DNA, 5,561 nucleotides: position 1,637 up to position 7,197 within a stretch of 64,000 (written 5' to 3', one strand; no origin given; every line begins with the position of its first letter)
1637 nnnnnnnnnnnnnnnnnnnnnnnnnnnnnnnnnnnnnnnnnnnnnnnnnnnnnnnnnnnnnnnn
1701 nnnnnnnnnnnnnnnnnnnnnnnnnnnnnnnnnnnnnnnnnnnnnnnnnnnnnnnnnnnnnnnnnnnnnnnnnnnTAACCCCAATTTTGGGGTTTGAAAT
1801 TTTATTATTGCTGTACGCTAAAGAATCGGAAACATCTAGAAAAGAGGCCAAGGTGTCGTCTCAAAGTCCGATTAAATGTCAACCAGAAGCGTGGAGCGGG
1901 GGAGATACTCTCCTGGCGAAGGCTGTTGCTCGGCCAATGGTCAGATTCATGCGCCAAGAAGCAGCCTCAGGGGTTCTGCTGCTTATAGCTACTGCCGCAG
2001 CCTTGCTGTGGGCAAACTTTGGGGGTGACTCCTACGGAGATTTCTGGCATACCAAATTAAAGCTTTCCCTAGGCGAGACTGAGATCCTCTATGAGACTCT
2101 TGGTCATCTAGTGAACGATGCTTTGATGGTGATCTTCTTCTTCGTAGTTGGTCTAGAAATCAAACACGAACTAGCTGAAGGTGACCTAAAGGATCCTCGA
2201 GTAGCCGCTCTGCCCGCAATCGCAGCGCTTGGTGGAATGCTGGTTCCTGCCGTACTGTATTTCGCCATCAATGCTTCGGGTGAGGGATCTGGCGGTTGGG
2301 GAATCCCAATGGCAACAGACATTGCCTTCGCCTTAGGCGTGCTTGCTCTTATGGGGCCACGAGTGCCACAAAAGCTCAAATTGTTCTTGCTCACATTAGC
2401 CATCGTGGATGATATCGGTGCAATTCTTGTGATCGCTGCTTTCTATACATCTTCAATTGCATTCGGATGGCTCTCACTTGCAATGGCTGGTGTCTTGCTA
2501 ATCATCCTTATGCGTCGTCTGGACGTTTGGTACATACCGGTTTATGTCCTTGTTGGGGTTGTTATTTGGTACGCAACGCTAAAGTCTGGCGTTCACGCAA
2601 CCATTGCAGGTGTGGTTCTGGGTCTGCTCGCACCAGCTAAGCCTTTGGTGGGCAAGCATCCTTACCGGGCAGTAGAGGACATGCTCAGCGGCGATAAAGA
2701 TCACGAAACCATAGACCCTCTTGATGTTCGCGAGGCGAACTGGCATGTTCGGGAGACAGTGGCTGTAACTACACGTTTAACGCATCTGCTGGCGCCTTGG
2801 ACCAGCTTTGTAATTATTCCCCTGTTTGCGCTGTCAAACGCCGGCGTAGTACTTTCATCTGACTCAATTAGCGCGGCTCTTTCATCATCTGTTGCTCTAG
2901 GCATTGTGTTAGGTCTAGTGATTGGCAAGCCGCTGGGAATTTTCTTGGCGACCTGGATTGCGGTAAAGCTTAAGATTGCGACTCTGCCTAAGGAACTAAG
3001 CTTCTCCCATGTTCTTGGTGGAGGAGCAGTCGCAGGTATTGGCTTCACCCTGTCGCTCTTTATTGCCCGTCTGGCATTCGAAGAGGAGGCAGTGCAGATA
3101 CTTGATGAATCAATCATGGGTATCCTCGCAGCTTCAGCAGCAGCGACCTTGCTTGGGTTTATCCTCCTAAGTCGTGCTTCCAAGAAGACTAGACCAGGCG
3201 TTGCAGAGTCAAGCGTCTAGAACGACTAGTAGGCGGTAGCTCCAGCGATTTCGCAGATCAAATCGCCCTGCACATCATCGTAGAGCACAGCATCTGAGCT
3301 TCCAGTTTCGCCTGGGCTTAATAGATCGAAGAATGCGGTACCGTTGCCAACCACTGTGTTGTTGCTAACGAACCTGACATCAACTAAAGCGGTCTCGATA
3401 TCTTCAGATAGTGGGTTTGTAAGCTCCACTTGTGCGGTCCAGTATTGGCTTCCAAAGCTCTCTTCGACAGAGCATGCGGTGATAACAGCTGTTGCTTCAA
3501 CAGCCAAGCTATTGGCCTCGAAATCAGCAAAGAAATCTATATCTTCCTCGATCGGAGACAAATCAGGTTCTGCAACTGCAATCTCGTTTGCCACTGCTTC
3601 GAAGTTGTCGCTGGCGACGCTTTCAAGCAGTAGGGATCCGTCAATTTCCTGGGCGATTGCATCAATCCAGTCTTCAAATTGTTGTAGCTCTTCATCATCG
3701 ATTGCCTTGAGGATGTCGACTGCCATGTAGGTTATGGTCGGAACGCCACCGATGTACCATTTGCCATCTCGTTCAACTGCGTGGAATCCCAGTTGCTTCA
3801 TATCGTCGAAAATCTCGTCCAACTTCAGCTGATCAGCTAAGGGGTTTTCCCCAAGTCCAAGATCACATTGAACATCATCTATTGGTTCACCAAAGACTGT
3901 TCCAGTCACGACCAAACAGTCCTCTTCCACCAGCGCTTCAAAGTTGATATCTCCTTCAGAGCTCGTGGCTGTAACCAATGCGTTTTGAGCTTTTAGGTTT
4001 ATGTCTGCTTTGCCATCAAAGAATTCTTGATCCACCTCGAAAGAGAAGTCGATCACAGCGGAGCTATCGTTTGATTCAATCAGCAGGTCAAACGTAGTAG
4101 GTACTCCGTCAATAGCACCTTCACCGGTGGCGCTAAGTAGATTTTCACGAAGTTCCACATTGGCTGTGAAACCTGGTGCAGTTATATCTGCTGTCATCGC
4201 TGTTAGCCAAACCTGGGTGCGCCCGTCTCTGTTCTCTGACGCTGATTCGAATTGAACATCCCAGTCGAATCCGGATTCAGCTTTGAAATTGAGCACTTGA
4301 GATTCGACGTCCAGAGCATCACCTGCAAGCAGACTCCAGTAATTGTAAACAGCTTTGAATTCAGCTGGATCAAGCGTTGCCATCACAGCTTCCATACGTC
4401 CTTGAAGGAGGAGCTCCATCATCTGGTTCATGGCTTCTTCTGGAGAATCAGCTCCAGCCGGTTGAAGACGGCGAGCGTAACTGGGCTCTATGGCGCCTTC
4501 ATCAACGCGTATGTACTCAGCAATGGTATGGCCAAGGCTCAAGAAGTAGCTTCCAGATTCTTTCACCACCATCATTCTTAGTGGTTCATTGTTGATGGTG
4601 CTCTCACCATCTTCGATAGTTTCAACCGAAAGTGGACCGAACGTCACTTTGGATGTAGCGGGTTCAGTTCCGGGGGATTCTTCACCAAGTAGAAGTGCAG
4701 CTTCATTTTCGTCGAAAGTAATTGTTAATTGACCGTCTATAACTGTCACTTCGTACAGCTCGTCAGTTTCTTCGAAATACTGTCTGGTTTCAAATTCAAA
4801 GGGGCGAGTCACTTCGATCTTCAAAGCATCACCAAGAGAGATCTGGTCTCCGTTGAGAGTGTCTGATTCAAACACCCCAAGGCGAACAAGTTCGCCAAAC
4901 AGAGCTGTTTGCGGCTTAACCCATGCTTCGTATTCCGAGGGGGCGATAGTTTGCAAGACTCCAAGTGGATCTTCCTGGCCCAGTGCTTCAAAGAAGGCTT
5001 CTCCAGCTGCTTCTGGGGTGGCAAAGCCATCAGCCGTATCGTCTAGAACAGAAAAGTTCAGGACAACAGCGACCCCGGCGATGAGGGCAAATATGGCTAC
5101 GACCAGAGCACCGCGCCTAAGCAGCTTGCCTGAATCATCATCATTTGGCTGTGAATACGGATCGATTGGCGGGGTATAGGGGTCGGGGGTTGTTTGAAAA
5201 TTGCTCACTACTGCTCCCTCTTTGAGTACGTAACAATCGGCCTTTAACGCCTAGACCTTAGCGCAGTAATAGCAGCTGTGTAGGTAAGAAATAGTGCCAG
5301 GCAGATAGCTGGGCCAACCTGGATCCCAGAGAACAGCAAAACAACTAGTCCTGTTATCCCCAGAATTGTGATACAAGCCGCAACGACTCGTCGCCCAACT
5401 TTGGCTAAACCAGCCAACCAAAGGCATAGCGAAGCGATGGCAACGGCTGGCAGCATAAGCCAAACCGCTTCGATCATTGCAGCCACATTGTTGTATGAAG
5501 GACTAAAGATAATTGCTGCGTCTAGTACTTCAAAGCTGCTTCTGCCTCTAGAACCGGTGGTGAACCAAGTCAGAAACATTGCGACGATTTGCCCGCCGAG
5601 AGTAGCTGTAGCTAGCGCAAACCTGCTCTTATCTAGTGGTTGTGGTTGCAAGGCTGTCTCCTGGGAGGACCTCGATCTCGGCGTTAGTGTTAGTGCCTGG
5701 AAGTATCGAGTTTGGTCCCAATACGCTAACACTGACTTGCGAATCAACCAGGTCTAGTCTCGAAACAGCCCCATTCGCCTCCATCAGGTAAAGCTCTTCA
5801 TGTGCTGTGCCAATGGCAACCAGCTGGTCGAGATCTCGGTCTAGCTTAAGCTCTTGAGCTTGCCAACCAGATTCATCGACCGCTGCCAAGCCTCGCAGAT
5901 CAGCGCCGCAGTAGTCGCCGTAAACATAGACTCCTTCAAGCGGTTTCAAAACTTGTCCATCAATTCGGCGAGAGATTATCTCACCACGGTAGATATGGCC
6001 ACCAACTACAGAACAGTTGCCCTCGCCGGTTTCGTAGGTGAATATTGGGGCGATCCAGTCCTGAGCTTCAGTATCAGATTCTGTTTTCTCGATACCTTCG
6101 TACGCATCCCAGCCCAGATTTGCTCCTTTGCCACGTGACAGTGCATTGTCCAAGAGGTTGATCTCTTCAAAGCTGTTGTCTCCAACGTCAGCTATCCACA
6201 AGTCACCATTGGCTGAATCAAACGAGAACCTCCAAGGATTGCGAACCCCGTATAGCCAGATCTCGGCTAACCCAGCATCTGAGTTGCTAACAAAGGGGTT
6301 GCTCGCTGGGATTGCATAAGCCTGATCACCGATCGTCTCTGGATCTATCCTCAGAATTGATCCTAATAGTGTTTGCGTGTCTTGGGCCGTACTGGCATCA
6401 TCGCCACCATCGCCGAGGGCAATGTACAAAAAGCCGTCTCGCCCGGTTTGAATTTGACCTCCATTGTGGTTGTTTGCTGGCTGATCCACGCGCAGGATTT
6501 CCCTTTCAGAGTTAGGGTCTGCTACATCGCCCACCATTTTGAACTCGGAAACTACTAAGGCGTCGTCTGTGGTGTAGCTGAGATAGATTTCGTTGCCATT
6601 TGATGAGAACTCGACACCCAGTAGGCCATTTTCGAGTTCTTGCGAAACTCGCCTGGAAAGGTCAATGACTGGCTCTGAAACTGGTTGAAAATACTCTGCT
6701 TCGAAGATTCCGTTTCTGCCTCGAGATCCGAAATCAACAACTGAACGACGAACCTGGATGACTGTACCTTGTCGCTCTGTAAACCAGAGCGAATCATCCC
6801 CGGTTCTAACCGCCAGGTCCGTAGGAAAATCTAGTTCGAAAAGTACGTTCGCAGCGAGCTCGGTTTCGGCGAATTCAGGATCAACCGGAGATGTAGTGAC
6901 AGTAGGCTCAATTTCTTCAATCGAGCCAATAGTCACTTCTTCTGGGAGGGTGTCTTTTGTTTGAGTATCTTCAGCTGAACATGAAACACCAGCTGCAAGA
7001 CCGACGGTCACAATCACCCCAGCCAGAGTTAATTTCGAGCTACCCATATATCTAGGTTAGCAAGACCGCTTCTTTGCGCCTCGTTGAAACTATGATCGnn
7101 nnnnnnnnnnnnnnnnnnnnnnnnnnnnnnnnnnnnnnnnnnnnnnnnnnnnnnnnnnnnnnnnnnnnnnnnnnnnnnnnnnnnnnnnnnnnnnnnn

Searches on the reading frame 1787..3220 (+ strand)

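Call 62: search_protein_families(library=pfam, proteins=[window:1787-3220:+], max_evalue=0.0001)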
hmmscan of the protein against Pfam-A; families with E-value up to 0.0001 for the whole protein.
window:1787-3220:+ (477 aa): 1 family
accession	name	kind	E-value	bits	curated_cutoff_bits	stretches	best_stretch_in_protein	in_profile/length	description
PF06965.17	Na_H_antiport_1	-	5.3e-141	470.3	23.5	1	53-461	2-374/374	Na+/H+ antiporter 1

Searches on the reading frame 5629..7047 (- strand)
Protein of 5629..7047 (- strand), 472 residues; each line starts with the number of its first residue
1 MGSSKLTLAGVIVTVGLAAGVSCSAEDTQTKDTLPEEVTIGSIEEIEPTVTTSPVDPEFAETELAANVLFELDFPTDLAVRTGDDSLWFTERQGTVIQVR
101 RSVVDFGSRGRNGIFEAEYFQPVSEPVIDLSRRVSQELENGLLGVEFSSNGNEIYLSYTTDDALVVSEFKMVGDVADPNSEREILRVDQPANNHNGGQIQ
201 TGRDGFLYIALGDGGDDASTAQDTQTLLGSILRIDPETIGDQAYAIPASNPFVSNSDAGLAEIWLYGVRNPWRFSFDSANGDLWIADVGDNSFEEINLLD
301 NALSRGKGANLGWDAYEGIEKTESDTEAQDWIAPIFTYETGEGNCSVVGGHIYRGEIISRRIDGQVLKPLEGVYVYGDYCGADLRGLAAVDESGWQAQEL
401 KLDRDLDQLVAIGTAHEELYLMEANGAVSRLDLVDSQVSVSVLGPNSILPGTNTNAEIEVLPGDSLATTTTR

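Call 62: search_protein_families(library=pfam, proteins=[window:5629-7047:-], max_evalue=0.0001)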
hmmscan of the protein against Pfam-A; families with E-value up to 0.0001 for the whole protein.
window:5629-7047:- (472 aa): 1 family
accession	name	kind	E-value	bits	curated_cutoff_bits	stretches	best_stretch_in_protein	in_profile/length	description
PF07995.17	GSDH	-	2e-29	103.4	25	1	117-357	40-265/332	Glucose / Sorbosone dehydrogenase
